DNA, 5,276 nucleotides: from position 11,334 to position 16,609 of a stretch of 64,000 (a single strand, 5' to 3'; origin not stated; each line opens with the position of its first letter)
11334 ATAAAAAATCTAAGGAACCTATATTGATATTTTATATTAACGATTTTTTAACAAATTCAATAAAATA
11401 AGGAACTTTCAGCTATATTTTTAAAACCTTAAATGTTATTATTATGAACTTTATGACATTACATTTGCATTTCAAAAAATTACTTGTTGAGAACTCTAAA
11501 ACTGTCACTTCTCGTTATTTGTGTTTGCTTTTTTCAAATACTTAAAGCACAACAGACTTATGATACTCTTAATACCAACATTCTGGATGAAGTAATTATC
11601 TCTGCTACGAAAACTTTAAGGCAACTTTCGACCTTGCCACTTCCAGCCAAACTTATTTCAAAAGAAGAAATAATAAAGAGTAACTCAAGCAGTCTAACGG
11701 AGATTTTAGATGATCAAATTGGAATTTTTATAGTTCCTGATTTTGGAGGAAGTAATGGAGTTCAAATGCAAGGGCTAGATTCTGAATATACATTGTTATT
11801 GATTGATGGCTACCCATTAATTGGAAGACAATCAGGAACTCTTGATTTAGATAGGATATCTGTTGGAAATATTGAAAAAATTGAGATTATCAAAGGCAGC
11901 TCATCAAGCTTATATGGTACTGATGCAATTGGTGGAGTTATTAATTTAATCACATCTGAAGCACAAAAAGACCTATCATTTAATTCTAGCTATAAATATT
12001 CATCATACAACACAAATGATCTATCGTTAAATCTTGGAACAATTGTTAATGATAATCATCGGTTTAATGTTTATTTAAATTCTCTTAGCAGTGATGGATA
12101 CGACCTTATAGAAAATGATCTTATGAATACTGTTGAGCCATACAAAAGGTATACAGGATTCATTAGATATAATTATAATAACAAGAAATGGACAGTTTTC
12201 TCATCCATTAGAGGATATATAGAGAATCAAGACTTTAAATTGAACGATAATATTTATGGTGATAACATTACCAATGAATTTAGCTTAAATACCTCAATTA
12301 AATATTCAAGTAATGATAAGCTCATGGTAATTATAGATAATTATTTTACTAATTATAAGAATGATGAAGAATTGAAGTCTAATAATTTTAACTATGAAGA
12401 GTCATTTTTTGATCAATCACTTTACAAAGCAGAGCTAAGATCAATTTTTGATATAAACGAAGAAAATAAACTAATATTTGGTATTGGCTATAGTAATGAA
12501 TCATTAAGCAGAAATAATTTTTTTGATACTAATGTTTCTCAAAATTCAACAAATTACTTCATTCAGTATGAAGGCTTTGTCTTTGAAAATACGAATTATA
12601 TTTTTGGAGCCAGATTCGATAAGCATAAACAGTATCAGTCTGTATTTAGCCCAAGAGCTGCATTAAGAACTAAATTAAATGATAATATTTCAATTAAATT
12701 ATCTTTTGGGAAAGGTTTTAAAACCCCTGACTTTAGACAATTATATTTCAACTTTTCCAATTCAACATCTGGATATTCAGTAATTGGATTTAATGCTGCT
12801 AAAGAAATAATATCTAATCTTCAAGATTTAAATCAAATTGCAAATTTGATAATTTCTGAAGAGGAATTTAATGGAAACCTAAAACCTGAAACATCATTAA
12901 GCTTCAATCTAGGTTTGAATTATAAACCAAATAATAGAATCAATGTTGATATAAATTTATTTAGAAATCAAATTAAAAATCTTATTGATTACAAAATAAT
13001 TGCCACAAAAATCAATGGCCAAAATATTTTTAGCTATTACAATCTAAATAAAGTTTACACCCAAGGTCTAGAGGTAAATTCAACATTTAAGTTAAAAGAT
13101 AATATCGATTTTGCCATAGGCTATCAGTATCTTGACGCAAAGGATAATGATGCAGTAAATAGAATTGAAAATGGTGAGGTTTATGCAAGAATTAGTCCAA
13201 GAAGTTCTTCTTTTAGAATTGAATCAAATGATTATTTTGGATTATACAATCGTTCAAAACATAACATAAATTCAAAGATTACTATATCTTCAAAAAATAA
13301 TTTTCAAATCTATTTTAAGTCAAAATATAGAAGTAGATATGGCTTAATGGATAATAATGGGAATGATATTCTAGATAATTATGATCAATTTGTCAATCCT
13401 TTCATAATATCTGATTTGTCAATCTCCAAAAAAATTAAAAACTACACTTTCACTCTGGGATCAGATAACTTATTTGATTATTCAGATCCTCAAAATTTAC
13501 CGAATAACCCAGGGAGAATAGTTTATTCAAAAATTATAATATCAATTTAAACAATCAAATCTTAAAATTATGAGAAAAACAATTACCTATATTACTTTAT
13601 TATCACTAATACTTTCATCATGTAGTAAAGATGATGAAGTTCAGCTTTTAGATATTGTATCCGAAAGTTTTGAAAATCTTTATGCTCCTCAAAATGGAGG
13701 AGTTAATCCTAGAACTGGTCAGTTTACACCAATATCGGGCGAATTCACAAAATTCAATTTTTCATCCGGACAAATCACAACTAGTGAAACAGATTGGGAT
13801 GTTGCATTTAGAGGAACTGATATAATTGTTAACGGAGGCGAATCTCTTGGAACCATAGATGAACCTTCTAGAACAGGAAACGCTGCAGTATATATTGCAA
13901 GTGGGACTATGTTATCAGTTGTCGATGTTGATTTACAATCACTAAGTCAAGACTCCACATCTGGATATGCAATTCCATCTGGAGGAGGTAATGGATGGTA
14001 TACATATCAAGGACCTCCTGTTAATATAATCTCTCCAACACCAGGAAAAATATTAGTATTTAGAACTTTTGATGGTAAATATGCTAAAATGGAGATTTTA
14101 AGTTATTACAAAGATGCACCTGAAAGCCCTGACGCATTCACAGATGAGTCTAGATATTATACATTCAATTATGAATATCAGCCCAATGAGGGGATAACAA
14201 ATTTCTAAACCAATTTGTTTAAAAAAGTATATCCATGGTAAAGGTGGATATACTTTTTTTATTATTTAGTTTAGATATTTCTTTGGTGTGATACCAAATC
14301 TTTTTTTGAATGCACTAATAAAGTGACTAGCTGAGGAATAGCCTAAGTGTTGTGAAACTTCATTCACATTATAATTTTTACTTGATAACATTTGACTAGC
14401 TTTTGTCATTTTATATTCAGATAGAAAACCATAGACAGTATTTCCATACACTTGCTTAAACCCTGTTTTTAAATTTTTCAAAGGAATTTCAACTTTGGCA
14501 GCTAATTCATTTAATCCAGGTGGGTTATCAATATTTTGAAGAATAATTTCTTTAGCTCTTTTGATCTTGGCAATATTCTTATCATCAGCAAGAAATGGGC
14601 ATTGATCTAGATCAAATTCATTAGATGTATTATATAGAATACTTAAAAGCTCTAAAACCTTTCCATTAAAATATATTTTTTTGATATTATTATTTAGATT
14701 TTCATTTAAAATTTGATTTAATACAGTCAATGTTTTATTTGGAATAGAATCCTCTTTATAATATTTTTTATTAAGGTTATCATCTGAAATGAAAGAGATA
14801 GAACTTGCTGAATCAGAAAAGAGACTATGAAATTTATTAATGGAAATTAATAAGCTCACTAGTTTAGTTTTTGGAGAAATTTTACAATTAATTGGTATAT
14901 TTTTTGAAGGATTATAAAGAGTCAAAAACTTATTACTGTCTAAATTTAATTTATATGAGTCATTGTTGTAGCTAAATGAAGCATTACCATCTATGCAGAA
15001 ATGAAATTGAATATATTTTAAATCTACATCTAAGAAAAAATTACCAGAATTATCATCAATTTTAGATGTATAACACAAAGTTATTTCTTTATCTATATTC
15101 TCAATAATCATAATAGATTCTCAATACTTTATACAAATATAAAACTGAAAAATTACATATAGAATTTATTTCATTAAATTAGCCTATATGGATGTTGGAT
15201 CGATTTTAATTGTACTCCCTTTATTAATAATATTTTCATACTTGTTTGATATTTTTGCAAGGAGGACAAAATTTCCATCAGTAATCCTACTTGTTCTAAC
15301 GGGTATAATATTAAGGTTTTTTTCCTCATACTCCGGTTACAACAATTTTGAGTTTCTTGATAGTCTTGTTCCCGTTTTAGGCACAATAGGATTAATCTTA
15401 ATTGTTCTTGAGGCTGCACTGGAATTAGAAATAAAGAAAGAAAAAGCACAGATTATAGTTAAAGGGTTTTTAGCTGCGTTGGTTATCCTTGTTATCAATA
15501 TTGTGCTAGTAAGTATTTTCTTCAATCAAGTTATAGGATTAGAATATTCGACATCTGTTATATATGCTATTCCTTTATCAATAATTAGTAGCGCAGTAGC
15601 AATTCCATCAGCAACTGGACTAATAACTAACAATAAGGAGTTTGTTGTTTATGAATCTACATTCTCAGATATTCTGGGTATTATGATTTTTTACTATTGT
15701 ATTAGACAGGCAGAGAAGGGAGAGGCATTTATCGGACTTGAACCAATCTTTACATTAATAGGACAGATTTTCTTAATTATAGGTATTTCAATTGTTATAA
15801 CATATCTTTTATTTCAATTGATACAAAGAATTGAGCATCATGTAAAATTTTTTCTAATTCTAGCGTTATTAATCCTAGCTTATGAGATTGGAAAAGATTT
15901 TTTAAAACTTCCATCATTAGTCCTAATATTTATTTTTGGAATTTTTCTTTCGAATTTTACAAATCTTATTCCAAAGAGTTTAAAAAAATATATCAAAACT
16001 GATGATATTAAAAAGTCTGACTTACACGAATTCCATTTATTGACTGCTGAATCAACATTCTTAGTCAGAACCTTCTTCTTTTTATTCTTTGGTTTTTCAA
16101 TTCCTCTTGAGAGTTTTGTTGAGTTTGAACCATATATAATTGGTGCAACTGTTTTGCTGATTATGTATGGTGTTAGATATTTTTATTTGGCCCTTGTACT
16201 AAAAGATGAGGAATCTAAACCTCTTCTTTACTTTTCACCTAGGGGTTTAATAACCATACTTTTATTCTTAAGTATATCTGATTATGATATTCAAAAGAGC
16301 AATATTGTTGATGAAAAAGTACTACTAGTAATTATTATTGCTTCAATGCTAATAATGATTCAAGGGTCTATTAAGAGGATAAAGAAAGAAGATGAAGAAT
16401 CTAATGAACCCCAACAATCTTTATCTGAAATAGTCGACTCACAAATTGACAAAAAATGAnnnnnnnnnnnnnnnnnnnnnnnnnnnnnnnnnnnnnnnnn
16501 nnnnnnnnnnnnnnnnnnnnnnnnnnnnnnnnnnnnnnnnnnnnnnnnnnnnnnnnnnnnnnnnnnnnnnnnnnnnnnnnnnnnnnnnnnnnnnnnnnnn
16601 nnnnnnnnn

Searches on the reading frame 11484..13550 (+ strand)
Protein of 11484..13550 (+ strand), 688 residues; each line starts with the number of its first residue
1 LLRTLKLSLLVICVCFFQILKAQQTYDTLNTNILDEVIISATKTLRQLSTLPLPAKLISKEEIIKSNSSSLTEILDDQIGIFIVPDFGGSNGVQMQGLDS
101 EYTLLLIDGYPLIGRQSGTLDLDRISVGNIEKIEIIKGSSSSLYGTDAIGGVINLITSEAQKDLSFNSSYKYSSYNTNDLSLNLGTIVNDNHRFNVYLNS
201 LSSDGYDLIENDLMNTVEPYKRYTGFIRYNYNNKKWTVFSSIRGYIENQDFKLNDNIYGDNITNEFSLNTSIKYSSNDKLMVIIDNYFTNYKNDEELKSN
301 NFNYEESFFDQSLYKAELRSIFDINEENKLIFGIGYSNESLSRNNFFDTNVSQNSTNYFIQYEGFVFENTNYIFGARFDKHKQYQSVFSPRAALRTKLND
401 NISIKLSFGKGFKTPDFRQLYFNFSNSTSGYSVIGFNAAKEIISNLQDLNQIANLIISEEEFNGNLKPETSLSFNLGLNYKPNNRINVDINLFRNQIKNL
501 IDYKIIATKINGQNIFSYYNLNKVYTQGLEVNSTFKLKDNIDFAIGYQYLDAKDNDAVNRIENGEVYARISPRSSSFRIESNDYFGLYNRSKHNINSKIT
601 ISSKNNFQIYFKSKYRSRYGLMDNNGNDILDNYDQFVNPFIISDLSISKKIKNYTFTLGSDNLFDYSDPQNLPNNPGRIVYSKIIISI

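Call 68: search_protein_families(library=pfam, proteins=[window:11484-13550:+], max_evalue=0.0001)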
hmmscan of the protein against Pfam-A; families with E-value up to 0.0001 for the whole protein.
window:11484-13550:+ (688 aa): 2 families
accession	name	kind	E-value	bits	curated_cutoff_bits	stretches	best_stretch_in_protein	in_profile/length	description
PF00593.30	TonB_dep_Rec_b-barrel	-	1.4e-31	111.3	27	1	181-663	17-436/436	TonB dependent receptor-like, beta-barrel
PF07715.20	Plug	-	8.7e-20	71.7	23.9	1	50-152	4-107/107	TonB-dependent Receptor Plug Domain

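Call 69: search_protein_families(library=ncbifam, proteins=[window:11484-13550:+], max_evalue=1e-10)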
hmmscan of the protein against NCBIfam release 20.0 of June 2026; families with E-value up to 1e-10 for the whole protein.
window:11484-13550:+ (688 aa): 18 families
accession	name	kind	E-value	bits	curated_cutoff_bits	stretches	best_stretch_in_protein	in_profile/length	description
TIGR01779.1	TonB-B12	equivalog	1.6e-45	155.8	599.7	1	29-426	22-426/614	TonB-dependent vitamin B12 receptor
TIGR01786.1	TonB-hemlactrns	subfamily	8.4e-37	126.9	323.75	2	167-666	202-684/719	TonB-dependent hemoglobin/transferrin/lactoferrin family receptor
NF007926.1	PRK10641.1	equivalog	1.2e-36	126.5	836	1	28-557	21-514/617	TonB-dependent vitamin B12 receptor BtuB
NF007478.2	PRK10064.1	equivalog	3.6e-36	124.6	745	1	35-162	31-162/663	catecholate siderophore receptor CirA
TIGR01785.1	TonB-hemin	subfamily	2e-33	115.8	316.85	1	34-681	1-670/677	TonB-dependent heme/hemoglobin receptor family protein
NF010010.0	PRK13483.1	equivalog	3.8e-33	114.4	927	1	13-435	12-451/660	ligand-gated channel protein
NF010011.0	PRK13484.1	equivalog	2.5e-32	112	1197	1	31-163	27-164/682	IreA family TonB-dependent siderophore receptor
NF010038.0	PRK13513.1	equivalog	3.9e-28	98.4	942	1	9-165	13-172/659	ligand-gated channel protein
NF010048.1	PRK13524.1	subfamily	4.7e-26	91.5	493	1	351-666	430-709/744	FepA family TonB-dependent siderophore receptor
NF010012.0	PRK13486.1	equivalog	1.9e-25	89.4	924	2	351-560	380-560/696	TonB-dependent receptor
NF050067.1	TonBEntbctnRecCfrA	equivalog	1.1e-23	83.5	1200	1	14-289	6-262/698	TonB-dependent ferric enterobactin receptor CfrA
NF049945.1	TonB_dep_FCYXU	equivalog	4.2e-23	81.8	825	1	1-206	1-218/697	TonB-dependent receptor, FCYXU motif-type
TIGR01783.1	TonB-siderophor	subfamily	5.8e-23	81.4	223.5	1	57-205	8-155/649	TonB-dependent siderophore receptor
NF010051.0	PRK13528.1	subfamily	4.6e-22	78.1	583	1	349-550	418-605/727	FepA family TonB-dependent siderophore receptor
NF053590.1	TonB_dep_TOL0244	equivalog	2.1e-21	76.2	645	1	37-563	14-505/604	TOL_0244 family TonB-dependent receptor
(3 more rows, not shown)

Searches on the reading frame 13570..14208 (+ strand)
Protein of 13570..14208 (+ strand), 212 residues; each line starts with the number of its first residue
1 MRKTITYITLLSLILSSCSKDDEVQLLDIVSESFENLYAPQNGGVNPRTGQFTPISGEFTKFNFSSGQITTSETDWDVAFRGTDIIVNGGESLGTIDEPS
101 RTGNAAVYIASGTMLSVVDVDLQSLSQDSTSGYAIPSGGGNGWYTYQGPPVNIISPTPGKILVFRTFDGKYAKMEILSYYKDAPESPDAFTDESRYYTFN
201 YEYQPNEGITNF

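Call 68: search_protein_families(library=pfam, proteins=[window:13570-14208:+], max_evalue=0.0001)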
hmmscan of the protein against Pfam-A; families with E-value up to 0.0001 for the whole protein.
window:13570-14208:+ (212 aa): 1 family
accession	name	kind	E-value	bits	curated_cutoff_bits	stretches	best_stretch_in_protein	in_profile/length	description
PF14064.11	HmuY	-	1.7e-09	38.4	27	1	59-201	5-157/157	HmuY protein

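Call 69: search_protein_families(library=ncbifam, proteins=[window:13570-14208:+], max_evalue=1e-10)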
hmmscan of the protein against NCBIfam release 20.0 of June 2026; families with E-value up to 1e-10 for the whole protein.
window:13570-14208:+ (212 aa): 0 families

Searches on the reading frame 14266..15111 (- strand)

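Call 68: search_protein_families(library=pfam, proteins=[window:14266-15111:-], max_evalue=0.0001)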
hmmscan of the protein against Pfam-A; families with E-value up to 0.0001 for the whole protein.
window:14266-15111:- (281 aa): 2 families
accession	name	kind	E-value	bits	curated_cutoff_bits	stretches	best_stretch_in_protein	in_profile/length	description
PF12833.13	HTH_18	-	7.4e-18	65.1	33.6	1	203-280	1-78/80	Helix-turn-helix domain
PF00165.29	HTH_AraC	-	7e-12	45.6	26.6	1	244-281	6-42/42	Bacterial regulatory helix-turn-helix proteins, AraC family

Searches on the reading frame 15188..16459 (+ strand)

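Call 68: search_protein_families(library=pfam, proteins=[window:15188-16459:+], max_evalue=0.0001)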
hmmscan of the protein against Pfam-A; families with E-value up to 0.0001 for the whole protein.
window:15188-16459:+ (423 aa): 1 family
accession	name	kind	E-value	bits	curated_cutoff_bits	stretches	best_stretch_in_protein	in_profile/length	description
PF00999.27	Na_H_Exchanger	-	3.1e-20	72.8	26.2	1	14-393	4-366/375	Sodium/hydrogen exchanger, transmembrane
